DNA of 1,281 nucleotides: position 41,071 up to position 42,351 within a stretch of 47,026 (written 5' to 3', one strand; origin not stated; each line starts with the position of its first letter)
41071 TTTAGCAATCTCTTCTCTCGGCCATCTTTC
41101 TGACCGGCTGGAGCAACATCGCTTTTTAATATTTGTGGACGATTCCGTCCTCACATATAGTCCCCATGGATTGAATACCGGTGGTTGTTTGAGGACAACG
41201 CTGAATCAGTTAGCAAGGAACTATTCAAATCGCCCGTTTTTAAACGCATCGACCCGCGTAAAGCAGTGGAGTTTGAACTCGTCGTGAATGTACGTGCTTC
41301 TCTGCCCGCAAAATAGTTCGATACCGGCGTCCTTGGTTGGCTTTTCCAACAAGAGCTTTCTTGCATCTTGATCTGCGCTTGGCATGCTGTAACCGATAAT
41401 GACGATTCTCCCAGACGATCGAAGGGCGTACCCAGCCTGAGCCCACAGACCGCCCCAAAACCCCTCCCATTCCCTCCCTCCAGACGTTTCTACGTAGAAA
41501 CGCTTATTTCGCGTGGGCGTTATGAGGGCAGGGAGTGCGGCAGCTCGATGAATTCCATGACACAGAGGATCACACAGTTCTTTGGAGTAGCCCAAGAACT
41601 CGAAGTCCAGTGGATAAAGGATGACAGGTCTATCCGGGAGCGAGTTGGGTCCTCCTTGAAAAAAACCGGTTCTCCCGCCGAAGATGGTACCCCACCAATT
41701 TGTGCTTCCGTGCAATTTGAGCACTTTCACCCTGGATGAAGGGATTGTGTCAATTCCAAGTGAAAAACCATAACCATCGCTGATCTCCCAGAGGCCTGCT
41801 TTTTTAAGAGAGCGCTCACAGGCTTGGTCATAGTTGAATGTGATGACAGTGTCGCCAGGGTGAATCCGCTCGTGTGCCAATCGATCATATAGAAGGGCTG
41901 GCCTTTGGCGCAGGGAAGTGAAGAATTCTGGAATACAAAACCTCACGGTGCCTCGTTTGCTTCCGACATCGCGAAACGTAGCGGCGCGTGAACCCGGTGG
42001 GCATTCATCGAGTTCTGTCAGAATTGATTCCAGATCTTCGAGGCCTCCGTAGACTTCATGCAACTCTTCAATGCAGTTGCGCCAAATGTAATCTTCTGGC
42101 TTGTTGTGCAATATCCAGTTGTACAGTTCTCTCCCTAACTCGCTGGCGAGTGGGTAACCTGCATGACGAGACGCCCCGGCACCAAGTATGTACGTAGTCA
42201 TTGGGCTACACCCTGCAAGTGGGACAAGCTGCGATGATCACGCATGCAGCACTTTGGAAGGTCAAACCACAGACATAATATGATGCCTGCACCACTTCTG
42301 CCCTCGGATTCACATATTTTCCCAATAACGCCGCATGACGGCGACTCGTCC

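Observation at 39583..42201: SLOG-like + Nmad2-like + stand-alone SIR2 cluster between lepB and nth: candidate undescribed NAD/nucleotide-based defence module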

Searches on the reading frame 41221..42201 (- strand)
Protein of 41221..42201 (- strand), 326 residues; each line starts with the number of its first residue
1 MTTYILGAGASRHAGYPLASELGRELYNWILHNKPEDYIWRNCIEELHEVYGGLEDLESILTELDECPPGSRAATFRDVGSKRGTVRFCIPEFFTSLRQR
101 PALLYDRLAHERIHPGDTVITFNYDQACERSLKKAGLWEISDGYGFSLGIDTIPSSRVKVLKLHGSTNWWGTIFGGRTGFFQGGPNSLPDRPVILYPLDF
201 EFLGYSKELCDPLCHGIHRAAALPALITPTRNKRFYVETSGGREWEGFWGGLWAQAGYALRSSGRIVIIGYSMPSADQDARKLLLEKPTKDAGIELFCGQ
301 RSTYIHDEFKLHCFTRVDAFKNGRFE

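Call 3: search_protein_families(library=pfam, proteins=[window:41221-42201:-], max_evalue=1)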
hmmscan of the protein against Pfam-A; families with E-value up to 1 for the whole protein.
window:41221-42201:- (326 aa): 1 family
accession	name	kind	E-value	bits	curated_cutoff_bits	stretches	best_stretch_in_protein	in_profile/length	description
PF13289.12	SIR2_2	-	0.00037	21.1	24.5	1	118-173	2-56/141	SIR2-like domain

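Call 4: search_protein_families(library=padloc, proteins=[window:41221-42201:-], max_evalue=1)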
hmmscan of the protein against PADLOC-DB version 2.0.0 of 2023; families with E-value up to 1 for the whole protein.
window:41221-42201:- (326 aa): 7 families
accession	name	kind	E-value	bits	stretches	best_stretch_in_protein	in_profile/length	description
PDLC04087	SIR2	-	1.4e-06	25.5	1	3-172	20-199/343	-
PDLC04081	SIR2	-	4.7e-06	24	1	3-28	20-45/345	-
PDLC02408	Aga_SIR2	-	0.00082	16.6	1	119-169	151-203/343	Class II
PDLC04082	SIR2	-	0.0023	14.9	1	3-137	19-149/345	-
PDLC04096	SIR2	-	0.025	12.1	1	119-171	25-86/230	-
PDLC04083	SIR2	-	0.037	10.9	0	118-145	135-161/371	-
PDLC04078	SIR2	-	0.039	11.7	0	156-171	12-27/171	-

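Call 5: search_protein_families(library=ncbifam, proteins=[window:41221-42201:-], max_evalue=1)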
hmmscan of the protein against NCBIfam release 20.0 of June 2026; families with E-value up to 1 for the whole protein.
window:41221-42201:- (326 aa): 0 families

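Call 6: find_homologous_proteins(query=window:41221-42201:-)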
Query window:41221-42201:- (326 aa): 1796 proteins with E <= 0.001 among 7073 candidates; the best 120 are listed.
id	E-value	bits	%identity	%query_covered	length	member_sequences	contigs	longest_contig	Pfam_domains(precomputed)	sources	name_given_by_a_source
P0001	8.8e-229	776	100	100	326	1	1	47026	-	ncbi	-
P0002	5.0e-139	481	65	100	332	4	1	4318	-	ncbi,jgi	-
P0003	1.1e-138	480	67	100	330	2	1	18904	-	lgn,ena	-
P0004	1.8e-136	473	64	100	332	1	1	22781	-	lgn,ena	-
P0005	8.1e-134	464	64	100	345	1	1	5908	-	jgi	jgi:hypothetical protein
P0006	1.2e-132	460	64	100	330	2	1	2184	-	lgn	-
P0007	3.6e-132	459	65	100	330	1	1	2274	-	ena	-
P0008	4.6e-132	458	63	100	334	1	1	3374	-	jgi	jgi:hypothetical protein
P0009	3.3e-129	449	61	100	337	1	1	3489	-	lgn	-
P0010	4.5e-129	449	60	100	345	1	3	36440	-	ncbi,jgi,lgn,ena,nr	ncbi:MAG TPA: hypothetical protein VNJ12_14185 [Candidatus Dormibacteraeota bacterium]|nr:hypothetic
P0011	3.4e-127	442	62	98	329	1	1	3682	-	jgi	jgi:hypothetical protein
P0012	7.7e-127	441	61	100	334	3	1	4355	-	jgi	jgi:hypothetical protein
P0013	4.7e-126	439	61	100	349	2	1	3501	PF13289.13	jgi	-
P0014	2.2e-125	436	61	100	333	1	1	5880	-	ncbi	-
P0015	7.0e-122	425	60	100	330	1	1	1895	PF13289.13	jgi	jgi:hypothetical protein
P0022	1.8e-111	391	57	100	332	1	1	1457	PF13289.13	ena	-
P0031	1.1e-107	378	55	100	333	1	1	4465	PF13289.13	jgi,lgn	jgi:hypothetical protein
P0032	3.4e-107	377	57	100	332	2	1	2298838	-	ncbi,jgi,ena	jgi:hypothetical protein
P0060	1.2e-97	345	52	100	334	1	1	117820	PF13289.13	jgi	jgi:hypothetical protein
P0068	9.5e-97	342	52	100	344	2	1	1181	PF13289.13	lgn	-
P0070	1.2e-96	342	52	100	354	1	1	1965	PF13289.13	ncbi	-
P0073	9.9e-96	339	49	100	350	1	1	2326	PF13289.13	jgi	jgi:hypothetical protein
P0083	1.1e-94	335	50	100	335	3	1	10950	PF13289.13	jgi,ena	jgi:hypothetical protein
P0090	9.4e-94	332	50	100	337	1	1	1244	PF13289.13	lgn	-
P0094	2.5e-93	331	50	100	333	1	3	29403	PF13289.13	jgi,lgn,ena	jgi:hypothetical protein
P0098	3.6e-92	327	51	100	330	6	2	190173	-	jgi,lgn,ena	jgi:hypothetical protein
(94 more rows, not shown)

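Call 10: find_encoding_contigs(protein=P0032, flank=6000, max_places=3)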
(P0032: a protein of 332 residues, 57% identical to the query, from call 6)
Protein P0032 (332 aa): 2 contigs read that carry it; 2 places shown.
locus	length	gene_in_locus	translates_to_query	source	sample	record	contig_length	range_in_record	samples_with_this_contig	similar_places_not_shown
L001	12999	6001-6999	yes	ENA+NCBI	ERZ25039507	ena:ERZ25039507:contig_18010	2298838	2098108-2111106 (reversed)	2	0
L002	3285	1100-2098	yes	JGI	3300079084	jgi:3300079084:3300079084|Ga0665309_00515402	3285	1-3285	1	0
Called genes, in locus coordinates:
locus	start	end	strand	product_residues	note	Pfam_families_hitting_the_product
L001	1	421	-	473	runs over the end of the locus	PF01523:PmbA_TldD_1st, PF19290:PmbA_TldD_2nd (faint), PF19289:PmbA_TldD_3rd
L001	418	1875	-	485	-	PF01523:PmbA_TldD_1st, PF19289:PmbA_TldD_3rd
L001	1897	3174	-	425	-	PF05221:AdoHcyase, PF02826:2-Hacid_dh_C (weak), PF00670:AdoHcyase_NAD, PF07991:KARI_N (weak)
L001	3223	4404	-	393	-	PF00438:S-AdoMet_synt_N, PF02772:S-AdoMet_synt_M, PF02773:S-AdoMet_synt_C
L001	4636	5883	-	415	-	PF03462:PCRF, PF00472:RF-1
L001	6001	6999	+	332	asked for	-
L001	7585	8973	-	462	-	PF11901:DM9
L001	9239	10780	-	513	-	PF20154:LNT_N, PF00795:CN_hydrolase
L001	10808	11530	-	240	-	PF05036:SPOR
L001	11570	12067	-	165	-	PF01145:Band_7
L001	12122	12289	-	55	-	-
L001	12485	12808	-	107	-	PF24961:NfeD_membrane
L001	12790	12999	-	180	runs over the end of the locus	PF24961:NfeD_membrane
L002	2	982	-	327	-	?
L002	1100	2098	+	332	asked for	-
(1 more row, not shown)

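Call 13: find_encoding_contigs(protein=P0098, flank=8000, max_places=3)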
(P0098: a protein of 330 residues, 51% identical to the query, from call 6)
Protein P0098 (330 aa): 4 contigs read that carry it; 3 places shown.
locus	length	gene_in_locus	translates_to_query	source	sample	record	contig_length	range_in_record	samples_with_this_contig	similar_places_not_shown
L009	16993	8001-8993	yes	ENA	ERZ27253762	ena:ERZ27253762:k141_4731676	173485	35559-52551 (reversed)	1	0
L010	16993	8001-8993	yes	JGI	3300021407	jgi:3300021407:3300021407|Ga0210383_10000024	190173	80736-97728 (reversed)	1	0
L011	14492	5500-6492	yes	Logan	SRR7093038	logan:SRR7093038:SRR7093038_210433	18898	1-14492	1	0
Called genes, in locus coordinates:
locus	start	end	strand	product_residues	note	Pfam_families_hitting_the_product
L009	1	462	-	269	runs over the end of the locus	-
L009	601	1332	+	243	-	-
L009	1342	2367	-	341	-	-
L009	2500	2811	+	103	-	PF00216:Bac_DNA_binding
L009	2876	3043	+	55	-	-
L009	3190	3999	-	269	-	PF13676:TIR_2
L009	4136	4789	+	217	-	-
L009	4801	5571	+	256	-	PF27235:AF_1680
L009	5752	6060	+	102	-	-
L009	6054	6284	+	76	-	-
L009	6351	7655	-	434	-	-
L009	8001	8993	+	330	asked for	-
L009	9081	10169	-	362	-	-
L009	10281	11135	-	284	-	-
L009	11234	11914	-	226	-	-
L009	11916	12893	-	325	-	-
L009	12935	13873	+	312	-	-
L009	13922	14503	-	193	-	-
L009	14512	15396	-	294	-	-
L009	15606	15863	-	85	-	-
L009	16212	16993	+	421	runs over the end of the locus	PF01555:N6_N4_Mtase (faint)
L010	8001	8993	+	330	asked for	-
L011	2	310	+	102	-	?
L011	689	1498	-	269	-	PF13676:TIR_2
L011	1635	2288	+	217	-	-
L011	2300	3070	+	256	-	PF27235:AF_1680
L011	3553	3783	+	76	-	-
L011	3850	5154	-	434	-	-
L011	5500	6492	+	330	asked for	-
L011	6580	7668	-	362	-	-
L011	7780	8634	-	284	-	-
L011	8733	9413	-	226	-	-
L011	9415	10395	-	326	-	-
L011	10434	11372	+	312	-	-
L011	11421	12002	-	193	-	-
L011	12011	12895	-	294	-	-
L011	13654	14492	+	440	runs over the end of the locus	PF01555:N6_N4_Mtase (faint)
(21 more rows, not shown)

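Call 14: find_encoding_contigs(protein=P0003, flank=8000, max_places=3)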
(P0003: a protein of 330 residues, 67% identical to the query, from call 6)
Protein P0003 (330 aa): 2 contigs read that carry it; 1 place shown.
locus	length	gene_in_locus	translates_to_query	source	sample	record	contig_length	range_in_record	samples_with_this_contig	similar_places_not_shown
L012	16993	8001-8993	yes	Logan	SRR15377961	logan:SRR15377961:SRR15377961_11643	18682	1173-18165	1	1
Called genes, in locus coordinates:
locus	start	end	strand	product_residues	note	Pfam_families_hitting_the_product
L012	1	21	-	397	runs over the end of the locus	?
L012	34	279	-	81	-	-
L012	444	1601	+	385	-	-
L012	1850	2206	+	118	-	PF21983:NikA-like (weak)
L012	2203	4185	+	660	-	PF01935:DUF87 (faint), PF10412:TrwB_AAD_bind, PF13191:AAA_16 (faint), PF02534:T4SS-DNA_transf, PF12696:TraG-D_C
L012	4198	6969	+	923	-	PF08751:TrwC, PF01443:Viral_helicase1 (faint), PF13245:AAA_19, PF13604:AAA_30, PF22232:TraI_hel_assoc_N (weak), PF13538:UvrD_C_2 (weak)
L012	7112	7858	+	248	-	-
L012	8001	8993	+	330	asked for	-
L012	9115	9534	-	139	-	-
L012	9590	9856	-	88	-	-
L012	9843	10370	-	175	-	-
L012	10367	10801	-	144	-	-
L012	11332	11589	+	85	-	-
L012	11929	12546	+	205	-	PF01936:NYN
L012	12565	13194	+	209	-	PF18928:DUF5677 (faint), PF22491:DUF6988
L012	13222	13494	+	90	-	-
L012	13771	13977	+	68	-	-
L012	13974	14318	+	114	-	-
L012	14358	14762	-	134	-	-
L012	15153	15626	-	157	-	-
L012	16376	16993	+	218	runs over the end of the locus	PF18780:HNH_repeat, PF01844:HNH, PF14279:HNH_5 (weak)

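Call 26: search_solved_structures(query=A2, max_evalue=1, show_alignments=2)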
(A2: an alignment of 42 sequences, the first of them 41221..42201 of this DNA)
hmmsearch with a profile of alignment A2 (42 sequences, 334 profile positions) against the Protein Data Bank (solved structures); distinct sequences matched with E-value up to 1: 3.
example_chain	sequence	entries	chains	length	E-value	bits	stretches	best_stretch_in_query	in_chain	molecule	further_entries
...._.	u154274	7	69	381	0.0028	20.1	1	57-172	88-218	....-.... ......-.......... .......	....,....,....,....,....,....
3myf_A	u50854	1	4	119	0.2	14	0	9-65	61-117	Sensor protein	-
6bzh_A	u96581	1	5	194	0.21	14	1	10-94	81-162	Probable ATP-dependent RNA helicase DDX58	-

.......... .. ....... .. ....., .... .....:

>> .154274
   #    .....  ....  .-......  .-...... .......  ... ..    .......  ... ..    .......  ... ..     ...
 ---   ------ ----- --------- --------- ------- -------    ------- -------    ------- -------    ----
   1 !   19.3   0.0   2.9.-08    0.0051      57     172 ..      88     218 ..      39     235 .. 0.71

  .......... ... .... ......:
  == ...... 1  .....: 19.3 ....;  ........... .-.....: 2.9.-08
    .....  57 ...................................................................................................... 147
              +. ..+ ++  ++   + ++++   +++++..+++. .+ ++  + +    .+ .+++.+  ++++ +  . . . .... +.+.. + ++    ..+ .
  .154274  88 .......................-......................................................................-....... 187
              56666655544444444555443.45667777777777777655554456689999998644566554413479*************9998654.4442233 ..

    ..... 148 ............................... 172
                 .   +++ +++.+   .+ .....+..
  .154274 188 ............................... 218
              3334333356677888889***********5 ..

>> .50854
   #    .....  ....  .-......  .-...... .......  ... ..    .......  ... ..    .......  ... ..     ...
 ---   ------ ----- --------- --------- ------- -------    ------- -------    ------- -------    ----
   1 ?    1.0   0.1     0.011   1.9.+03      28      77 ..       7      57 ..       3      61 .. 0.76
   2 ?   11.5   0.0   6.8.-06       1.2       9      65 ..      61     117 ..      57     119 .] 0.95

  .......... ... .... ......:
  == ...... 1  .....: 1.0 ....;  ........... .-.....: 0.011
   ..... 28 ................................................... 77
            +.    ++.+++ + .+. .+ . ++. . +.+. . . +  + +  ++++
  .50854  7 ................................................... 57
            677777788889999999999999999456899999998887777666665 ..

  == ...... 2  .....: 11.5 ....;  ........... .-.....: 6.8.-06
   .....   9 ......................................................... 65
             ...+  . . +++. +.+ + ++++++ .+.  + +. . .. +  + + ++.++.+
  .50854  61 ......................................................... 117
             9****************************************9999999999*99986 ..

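Call 28: search_protein_families(library=padloc, proteins=[L009:9081-10169:-, L009:10281-11135:-, L009:6351-7655:-, L012:7112-7858:+], max_evalue=0.1)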
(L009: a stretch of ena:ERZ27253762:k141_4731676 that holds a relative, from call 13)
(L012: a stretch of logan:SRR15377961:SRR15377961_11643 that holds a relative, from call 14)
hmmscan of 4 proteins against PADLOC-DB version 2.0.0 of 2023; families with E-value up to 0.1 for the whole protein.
L009:9081-10169:- (362 aa): 0 families

L009:10281-11135:- (284 aa): 0 families

L009:6351-7655:- (434 aa): 0 families

L012:7112-7858:+ (248 aa): 0 families

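Call 30: find_related_loci(query=A2, collection=metagenome_contigs, flank=8000)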
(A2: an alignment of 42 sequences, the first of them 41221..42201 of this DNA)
Query A2 (326 aa) in metagenome_contigs; peptide patterns used: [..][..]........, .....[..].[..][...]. (x = any residue, [..] = any of these).
600 stretches matched a pattern (row limit reached: there are more); 364 encode a relative of the query (tblastn E <= 1e-3); the best 80 are kept; 80 distinct loci.
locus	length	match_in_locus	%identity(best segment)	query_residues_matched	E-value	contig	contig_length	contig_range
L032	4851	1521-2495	65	1-326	7e-140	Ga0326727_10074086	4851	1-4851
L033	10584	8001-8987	60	1-326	1e-131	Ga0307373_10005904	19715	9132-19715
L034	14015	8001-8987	60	1-326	1e-131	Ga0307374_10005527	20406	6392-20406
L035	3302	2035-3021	60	1-326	6e-128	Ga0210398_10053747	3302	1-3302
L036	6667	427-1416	55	1-326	2e-111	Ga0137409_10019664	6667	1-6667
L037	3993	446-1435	55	1-326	7e-113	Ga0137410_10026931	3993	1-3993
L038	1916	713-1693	52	1-326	2e-116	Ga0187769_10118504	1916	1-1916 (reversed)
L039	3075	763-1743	53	1-325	8e-108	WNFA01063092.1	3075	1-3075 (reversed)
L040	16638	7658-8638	52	1-326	6e-104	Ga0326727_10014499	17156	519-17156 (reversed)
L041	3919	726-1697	53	1-324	1e-103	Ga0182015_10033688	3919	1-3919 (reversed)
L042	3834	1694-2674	53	1-326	5e-103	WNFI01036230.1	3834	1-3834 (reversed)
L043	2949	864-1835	53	1-326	3e-104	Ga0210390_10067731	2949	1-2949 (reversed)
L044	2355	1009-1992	52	1-326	1e-105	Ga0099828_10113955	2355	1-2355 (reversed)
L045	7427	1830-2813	51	1-326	3e-100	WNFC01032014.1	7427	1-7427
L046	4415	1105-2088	51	1-326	1e-100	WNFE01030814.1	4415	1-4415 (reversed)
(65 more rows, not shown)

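Call 43: search_protein_families(library=pfam, proteins=[L009:9081-10169:-, L009:10281-11135:-], max_evalue=0.1)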
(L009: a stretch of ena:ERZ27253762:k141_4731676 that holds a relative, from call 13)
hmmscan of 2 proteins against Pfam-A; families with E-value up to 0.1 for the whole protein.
L009:9081-10169:- (362 aa): 0 families

L009:10281-11135:- (284 aa): 0 families

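Call 44: predict_structure(alignment_id=A2)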
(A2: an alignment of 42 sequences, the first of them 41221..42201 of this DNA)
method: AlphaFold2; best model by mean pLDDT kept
length: 326 residues; sequences in the alignment: 42
mean_pLDDT: 93.0   pTM: 0.91
mean pLDDT of the five models: 93.0, 92.2, 91.5, 90.4, 90.1
residues with pLDDT >= 90: 277; 70-90: 40; 50-70: 9; < 50: 0
segments of 3 or more residues with pLDDT < 50: none
pLDDT, mean of each block of 10 residues (from residue 1): 96 91 96 94 96 94 94 94 94 95 97 98 96 98 96 96 97 79 74 94 94 82 92 89 93 98 97 90 96 95 94 94 80
secondary structure, 60 per line:
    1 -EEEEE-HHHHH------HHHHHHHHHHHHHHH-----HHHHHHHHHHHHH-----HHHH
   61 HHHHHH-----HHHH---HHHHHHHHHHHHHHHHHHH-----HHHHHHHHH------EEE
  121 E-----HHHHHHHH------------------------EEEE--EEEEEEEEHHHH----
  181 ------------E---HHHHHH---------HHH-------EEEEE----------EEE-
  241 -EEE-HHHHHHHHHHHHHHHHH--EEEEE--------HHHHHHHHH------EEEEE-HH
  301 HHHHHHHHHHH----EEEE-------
elements in order: E2-6 H8-12 H19-33 H39-51 H57-66 H72-75 H79-97 H103-111 E118-121 H127-134 E159-162 E165-172 H173-176 H197-202 E222-226 E237-239 E242-244 H246-262 E265-269 H278-286 E293-297 H299-311 E316-319

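Call 52: fold_search(model_id=the predicted structure, library=pdb)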
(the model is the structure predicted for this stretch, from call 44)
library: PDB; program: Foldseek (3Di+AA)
matches with E <= 10: 445; with E <= 0.001: 127
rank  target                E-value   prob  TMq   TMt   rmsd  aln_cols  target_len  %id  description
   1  8sub_D                1.4e-08  1.00  0.53  0.44   8.5       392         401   14  E. coli SIR2-HerA complex (dodecamer SIR2 pentamer HerA) (released 2023-12-27)
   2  8sub_A                1.5e-08  1.00  0.49  0.41   9.2       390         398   13  E. coli SIR2-HerA complex (dodecamer SIR2 pentamer HerA) (released 2023-12-27)
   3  8sub_E                1.8e-08  1.00  0.51  0.43   9.5       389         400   13  E. coli SIR2-HerA complex (dodecamer SIR2 pentamer HerA) (released 2023-12-27)
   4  8sub_F                2.1e-08  1.00  0.54  0.45   7.9       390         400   14  E. coli SIR2-HerA complex (dodecamer SIR2 pentamer HerA) (released 2023-12-27)
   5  8sub_K                2.8e-08  1.00  0.50  0.42   8.6       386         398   13  E. coli SIR2-HerA complex (dodecamer SIR2 pentamer HerA) (released 2023-12-27)
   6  8sub_I                4.5e-08  1.00  0.53  0.45   9.1       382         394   14  E. coli SIR2-HerA complex (dodecamer SIR2 pentamer HerA) (released 2023-12-27)
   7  8sub_G                5.0e-08  1.00  0.51  0.44   9.4       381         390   13  E. coli SIR2-HerA complex (dodecamer SIR2 pentamer HerA) (released 2023-12-27)
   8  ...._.                5.7e-08  1.00  0.52  0.48   7.3       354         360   17  Cryo-EM structure of PsSIR2 (released 2024-09-11)
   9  8suw_B                6.4e-08  1.00  0.51  0.44   8.1       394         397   14  E. coli SIR2-HerA complex (dodecamer SIR2 bound 4 protomers of HerA) (released 2024-03-27)
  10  8suw_F                9.7e-08  1.00  0.54  0.45   8.0       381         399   14  E. coli SIR2-HerA complex (dodecamer SIR2 bound 4 protomers of HerA) (released 2024-03-27)
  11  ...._Q                1.2e-07  1.00  0.50  0.48   8.6       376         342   14  Cryo-EM structure of SIR2/HerA antiphage complex (released 2024-09-11)
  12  8yhx_R                1.3e-07  1.00  0.45  0.39  10.3       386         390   14  Cryo-EM structure of the trimeric HerA (released 2024-11-06)
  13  8yhx_I                1.4e-07  1.00  0.49  0.39  10.5       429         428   14  Cryo-EM structure of the trimeric HerA (released 2024-11-06)
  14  8su9_D                1.6e-07  1.00  0.50  0.42   9.3       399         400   13  E. coli SIR2-HerA complex (hexamer HerA bound with dodecamer Sir2) (released 2024-03-27)
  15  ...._R                1.9e-07  1.00  0.48  0.46   8.2       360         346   16  Cryo-EM structure of SIR2/HerA antiphage complex (released 2024-09-11)
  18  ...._E                3.6e-07  1.00  0.53  0.50   7.7       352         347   16  Cryo-EM structure of SIR2/HerA antiphage complex (released 2024-09-11)
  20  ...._K                5.1e-07  1.00  0.51  0.50   7.3       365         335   16  Cryo-EM structure of SIR2/HerA antiphage complex (released 2024-09-11)
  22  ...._H                8.2e-07  1.00  0.52  0.50   8.1       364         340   14  Cryo-EM structure of SIR2/HerA antiphage complex (released 2024-09-11)
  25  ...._J                2.5e-06  1.00  0.51  0.50   7.3       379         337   14  Cryo-EM structure of SIR2/HerA antiphage complex (released 2024-09-11)
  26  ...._P                2.7e-06  1.00  0.48  0.46   8.3       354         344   16  Cryo-EM structure of SIR2/HerA antiphage complex (released 2024-09-11)
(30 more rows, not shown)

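Call 69: find_related_loci(query=A2, collection=viral_contigs, flank=6000)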
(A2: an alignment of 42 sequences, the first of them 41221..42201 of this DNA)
Query A2 (326 aa) in viral_contigs; peptide patterns used: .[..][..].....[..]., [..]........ (x = any residue, [..] = any of these).
63 stretches matched a pattern, but none encodes a relative of the query by tblastn (E <= 1e-3).

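Call 72: search_protein_families(library=pfam, alignment_id=A2, max_evalue=0.01)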
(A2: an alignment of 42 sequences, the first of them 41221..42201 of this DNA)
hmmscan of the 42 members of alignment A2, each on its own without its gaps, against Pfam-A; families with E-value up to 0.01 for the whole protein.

A. member 1, window:41221-42201:- (326 aa): 1 family
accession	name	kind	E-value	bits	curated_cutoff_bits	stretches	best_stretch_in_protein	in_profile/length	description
PF13289.12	SIR2_2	-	0.00037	21.1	24.5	1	118-173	2-56/141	SIR2-like domain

B. families by the number of members that match (of 42 scanned): 3 families
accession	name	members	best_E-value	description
PF13289.12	SIR2_2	37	1.4e-06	SIR2-like domain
PF14253.11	AbiH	4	4.6e-05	Bacteriophage abortive infection AbiH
PF01915.27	Glyco_hydro_3_C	1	0.0061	Glycosyl hydrolase family 3 C-terminal domain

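Call 82: search_protein_families(library=phrogs, proteins=[window:41221-42201:-], max_evalue=0.01)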
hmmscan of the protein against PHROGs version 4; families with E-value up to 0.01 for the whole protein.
window:41221-42201:- (326 aa): 0 families
